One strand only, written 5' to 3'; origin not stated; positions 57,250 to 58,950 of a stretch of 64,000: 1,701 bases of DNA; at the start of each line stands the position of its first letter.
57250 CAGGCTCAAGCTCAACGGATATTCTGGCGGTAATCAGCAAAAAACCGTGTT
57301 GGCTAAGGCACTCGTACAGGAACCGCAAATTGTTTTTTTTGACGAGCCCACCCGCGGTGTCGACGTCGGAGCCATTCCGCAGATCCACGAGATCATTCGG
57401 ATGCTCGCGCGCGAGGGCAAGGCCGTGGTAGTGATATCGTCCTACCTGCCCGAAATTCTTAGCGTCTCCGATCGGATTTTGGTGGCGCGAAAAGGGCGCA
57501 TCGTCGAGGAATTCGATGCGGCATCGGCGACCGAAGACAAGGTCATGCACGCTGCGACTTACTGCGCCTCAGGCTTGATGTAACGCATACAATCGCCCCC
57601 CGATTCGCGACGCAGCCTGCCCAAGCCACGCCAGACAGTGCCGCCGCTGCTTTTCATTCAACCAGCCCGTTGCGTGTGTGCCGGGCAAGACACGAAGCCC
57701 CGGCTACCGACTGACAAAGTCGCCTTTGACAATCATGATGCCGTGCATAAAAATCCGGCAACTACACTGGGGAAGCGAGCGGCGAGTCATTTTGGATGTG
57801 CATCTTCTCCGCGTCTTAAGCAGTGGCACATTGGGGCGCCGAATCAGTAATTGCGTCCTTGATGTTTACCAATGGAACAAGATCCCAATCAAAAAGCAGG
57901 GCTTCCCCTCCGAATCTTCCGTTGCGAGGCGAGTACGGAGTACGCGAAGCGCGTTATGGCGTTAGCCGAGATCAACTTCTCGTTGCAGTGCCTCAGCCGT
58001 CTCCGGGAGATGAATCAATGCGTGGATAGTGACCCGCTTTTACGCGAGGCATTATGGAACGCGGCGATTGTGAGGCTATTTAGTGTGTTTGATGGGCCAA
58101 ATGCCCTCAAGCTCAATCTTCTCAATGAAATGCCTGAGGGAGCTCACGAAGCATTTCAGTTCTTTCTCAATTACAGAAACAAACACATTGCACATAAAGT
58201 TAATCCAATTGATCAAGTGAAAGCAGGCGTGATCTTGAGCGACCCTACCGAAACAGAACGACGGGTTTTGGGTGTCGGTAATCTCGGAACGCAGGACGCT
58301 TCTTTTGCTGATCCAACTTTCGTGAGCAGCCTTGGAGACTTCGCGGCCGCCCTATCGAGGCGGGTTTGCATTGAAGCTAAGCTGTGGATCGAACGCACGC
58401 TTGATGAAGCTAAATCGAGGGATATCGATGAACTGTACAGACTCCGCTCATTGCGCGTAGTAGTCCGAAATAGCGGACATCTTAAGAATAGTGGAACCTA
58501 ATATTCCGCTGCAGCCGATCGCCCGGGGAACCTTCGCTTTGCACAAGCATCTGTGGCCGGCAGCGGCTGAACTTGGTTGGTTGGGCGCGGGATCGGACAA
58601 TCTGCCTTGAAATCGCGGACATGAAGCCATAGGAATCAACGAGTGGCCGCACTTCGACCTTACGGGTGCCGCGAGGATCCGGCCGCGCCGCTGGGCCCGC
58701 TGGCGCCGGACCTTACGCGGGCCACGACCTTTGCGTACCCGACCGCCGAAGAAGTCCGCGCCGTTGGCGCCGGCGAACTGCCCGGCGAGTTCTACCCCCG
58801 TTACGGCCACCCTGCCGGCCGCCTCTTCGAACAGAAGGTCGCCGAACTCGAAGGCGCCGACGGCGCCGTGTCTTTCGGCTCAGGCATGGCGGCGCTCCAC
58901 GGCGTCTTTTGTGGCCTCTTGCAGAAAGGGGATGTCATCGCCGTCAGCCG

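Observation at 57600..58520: Low-GC orphan ORF with a candidate HEPN Rx5H motif at the entrance of a defence-island-like stretch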

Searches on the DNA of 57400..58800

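Call 71: search_rna_families(source=window, start=57400, end=58800, threshold=evalue, max_evalue=1, show_alignments=2)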
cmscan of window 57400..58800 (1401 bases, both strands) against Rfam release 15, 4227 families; matches with E-value up to 1: 0.
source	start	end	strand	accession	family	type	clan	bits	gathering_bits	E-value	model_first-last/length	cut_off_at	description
